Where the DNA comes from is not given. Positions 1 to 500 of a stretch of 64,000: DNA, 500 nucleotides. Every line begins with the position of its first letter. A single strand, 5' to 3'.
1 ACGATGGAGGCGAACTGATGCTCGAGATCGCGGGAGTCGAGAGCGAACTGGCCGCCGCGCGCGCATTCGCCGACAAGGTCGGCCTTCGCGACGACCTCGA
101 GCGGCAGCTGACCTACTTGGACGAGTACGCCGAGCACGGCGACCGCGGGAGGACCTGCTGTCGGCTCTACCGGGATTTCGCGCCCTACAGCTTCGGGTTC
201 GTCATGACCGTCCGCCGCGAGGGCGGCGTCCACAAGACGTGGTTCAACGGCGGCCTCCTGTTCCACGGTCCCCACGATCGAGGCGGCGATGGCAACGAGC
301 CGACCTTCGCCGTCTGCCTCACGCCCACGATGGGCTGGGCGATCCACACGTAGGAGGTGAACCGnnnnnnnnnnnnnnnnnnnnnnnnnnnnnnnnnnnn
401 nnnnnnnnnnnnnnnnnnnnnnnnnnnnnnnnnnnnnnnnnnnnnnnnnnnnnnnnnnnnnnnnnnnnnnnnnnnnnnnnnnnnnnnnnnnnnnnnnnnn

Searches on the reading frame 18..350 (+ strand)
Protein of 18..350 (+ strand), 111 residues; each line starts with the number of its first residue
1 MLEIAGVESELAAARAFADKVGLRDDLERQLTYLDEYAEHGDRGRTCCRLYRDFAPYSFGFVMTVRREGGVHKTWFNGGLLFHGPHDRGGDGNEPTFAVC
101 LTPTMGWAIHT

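Call 4: search_protein_families(library=pfam, proteins=[window:18-350:+], max_evalue=0.01)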
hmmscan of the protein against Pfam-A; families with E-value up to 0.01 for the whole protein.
window:18-350:+ (111 aa): 1 family
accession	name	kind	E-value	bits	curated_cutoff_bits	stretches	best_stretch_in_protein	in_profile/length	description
PF13496.11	DUF4120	-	4.2e-11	43.3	27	1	17-111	15-96/96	Domain of unknown function (DUF4120)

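Call 7: search_protein_families(library=ncbifam, proteins=[window:18-350:+], max_evalue=0.01)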
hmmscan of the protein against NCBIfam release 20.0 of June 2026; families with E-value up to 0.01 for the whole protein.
window:18-350:+ (111 aa): 0 families

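Call 9: search_protein_families(library=padloc, proteins=[window:18-350:+], max_evalue=0.01)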
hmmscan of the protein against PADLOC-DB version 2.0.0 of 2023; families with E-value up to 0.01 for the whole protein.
window:18-350:+ (111 aa): 0 families
